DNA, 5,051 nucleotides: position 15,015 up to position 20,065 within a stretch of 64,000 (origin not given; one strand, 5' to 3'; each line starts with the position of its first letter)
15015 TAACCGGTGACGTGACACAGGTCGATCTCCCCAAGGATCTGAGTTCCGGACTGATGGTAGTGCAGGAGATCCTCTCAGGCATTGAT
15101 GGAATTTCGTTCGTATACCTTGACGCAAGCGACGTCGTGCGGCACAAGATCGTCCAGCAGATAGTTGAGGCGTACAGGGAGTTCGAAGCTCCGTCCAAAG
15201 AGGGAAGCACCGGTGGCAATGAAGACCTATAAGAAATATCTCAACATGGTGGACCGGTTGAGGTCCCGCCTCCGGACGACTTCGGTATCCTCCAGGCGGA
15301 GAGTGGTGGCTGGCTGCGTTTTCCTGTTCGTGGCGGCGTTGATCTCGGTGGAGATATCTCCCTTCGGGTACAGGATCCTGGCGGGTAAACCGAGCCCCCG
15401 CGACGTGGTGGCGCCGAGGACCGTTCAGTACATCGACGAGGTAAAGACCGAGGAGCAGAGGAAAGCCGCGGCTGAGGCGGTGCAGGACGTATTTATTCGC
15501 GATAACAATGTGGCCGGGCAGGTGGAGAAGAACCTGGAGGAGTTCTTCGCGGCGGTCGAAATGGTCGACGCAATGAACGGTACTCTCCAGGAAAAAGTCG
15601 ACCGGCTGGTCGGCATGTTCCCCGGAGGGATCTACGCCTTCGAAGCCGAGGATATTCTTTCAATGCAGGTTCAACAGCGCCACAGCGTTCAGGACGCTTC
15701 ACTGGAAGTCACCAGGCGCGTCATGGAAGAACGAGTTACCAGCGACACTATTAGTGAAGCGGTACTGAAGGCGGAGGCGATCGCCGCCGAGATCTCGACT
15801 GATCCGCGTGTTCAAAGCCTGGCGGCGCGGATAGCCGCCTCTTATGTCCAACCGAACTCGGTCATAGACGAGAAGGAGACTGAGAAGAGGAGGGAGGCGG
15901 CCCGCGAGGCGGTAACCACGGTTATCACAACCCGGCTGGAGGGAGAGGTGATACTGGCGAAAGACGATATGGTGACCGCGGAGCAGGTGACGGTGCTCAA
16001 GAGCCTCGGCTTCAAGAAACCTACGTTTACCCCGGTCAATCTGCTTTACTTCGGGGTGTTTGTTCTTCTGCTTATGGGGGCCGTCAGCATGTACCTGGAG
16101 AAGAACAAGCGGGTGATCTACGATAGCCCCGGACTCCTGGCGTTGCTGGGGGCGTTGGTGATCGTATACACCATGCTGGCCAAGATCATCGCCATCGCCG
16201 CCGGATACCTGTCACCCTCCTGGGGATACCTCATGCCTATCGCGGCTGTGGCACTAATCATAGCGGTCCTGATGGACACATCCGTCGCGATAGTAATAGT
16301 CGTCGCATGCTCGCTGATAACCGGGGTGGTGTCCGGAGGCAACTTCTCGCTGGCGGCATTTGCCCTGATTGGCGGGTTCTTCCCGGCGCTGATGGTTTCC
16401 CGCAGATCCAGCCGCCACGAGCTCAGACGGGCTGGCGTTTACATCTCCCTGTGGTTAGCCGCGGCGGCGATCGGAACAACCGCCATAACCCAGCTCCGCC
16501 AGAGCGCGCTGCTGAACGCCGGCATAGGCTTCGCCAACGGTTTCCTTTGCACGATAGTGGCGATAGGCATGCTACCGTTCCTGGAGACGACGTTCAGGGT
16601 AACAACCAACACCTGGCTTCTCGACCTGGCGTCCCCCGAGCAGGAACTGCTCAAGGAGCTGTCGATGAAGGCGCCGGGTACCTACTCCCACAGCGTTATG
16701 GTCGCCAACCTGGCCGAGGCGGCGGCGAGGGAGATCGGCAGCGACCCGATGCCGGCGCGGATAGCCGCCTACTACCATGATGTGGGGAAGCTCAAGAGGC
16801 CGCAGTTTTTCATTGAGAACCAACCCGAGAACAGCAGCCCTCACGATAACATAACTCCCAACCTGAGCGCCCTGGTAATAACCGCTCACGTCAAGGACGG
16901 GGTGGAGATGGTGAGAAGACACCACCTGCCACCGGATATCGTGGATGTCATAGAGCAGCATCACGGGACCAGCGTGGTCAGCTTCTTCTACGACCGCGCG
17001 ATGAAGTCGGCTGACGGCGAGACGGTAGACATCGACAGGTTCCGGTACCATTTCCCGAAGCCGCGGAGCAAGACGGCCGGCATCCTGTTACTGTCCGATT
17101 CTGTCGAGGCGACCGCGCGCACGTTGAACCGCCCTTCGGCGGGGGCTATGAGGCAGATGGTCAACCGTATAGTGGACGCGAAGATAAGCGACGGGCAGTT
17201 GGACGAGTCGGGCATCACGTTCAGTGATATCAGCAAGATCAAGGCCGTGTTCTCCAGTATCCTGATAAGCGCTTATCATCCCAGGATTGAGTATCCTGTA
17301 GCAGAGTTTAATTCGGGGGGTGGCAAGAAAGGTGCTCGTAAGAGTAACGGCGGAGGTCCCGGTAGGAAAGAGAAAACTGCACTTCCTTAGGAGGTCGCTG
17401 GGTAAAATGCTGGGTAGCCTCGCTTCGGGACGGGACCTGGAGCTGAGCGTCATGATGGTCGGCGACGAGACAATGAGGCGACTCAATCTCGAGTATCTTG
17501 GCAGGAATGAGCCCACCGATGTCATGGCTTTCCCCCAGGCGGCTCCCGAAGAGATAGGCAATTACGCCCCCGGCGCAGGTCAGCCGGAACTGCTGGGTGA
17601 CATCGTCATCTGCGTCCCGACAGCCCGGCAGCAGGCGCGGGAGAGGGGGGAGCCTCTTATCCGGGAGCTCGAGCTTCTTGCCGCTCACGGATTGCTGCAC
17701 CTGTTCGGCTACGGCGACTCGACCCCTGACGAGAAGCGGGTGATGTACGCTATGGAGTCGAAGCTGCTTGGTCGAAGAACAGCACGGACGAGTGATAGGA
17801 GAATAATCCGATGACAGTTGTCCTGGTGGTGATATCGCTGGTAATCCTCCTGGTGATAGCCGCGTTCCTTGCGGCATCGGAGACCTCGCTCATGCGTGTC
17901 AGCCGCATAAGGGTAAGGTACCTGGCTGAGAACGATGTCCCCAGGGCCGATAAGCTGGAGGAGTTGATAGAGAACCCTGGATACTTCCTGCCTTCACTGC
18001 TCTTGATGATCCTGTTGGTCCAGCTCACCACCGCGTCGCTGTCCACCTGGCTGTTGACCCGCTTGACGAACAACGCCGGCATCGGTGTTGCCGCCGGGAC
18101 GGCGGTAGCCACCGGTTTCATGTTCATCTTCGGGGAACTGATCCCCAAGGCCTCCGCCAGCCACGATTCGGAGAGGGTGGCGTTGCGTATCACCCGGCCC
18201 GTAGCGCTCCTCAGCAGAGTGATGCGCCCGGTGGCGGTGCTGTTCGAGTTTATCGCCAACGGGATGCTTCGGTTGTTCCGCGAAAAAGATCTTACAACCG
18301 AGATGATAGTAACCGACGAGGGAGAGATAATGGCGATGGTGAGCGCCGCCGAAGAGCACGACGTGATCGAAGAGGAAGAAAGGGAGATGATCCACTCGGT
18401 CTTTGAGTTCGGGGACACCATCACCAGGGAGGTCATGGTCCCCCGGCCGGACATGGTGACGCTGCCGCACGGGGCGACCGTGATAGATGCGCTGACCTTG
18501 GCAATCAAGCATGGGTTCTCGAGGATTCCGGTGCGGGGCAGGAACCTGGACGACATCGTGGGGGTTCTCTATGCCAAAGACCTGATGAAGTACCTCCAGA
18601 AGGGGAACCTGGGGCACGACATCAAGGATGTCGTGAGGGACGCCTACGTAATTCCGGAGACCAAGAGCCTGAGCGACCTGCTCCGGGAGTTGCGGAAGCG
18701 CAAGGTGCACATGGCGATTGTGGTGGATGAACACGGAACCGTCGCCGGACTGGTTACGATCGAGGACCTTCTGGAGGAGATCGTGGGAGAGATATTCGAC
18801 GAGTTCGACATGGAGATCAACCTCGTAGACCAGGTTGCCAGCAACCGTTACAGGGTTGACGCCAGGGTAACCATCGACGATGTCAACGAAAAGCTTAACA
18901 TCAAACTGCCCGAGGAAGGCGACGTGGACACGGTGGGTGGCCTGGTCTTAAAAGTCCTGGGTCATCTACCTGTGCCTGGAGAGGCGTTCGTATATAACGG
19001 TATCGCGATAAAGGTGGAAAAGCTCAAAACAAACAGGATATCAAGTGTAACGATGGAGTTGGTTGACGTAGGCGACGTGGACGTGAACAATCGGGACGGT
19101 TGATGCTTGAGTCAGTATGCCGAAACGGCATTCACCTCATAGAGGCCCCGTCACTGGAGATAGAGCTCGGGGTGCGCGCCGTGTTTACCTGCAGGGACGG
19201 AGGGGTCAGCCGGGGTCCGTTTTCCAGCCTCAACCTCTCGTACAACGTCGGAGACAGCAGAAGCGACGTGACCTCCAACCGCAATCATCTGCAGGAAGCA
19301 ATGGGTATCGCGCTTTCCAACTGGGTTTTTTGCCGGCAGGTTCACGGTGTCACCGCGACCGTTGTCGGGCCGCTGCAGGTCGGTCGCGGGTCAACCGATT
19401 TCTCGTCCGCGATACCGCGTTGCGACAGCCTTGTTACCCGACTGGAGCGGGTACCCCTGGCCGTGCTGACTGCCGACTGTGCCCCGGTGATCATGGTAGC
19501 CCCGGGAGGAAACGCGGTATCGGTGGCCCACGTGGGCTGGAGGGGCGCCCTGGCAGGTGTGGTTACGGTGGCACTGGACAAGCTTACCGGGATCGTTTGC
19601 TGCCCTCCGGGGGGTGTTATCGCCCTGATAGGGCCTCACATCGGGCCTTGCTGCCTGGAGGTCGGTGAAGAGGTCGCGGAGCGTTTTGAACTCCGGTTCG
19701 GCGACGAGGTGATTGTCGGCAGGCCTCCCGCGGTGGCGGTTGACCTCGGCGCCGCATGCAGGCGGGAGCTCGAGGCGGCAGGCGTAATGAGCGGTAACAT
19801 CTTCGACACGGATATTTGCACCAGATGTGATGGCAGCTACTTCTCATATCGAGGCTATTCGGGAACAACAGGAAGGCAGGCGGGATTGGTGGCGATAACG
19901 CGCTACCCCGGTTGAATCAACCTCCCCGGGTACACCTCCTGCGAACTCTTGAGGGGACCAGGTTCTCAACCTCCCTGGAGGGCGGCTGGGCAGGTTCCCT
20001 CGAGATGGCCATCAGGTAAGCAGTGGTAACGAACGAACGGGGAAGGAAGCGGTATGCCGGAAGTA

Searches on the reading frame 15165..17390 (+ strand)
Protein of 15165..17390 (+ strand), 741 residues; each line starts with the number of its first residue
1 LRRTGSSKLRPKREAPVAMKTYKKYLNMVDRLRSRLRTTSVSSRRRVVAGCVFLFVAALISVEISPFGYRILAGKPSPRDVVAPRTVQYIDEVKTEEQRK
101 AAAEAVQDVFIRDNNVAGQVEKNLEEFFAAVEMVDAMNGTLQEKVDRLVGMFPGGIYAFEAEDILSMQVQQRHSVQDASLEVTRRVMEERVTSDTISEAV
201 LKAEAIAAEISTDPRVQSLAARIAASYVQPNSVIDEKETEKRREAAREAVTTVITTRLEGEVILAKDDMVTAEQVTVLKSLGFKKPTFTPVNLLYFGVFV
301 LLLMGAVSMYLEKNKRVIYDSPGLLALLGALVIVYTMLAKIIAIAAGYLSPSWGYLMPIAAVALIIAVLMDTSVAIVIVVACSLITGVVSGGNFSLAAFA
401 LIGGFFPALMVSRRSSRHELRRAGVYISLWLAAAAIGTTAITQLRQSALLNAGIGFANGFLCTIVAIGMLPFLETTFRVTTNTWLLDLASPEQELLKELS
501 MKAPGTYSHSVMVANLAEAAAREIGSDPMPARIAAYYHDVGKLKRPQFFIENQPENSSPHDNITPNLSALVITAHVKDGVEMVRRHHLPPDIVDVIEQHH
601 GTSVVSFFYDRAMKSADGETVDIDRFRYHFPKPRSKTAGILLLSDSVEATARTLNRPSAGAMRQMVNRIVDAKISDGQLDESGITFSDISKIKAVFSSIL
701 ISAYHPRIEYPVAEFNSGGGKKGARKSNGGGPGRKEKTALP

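Call 23: search_protein_families(library=pfam, proteins=[window:15165-17390:+], max_evalue=0.0001)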
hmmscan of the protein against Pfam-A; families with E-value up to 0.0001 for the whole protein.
window:15165-17390:+ (741 aa): 3 families
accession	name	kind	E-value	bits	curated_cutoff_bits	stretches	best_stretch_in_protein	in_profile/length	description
PF07697.16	7TMR-HDED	-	1.7e-44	152.9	27.6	1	74-283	3-222/224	7TM-HD extracellular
PF07698.17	7TM-7TMR_HD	-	4.1e-35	121.9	29.4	1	294-481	5-190/190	7TM receptor with intracellular HD hydrolase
PF01966.28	HD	-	5.8e-16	59.3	22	1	506-648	1-114/116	HD domain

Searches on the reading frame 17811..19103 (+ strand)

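Call 23: search_protein_families(library=pfam, proteins=[window:17811-19103:+], max_evalue=0.0001)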
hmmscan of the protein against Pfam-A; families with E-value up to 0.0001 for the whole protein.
window:17811-19103:+ (430 aa): 3 families
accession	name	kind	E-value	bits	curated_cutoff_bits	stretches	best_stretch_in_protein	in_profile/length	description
PF01595.25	CNNM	-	1.9e-40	138.9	28.4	1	10-190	3-181/181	Cyclin M transmembrane N-terminal domain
PF03471.22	CorC_HlyC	-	3e-22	78.8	27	1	341-418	2-80/81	Transporter associated domain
PF00571.33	CBS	-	1.4e-19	70.6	24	2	271-325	1-56/57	CBS domain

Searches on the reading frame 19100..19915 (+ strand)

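Call 23: search_protein_families(library=pfam, proteins=[window:19100-19915:+], max_evalue=0.0001)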
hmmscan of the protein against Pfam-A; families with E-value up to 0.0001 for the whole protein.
window:19100-19915:+ (271 aa): 1 family
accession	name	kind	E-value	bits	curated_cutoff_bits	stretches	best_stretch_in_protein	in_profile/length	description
PF02578.20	Cu-oxidase_4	-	1.6e-67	227.9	22.9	1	30-264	1-237/238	Multi-copper polyphenol oxidoreductase laccase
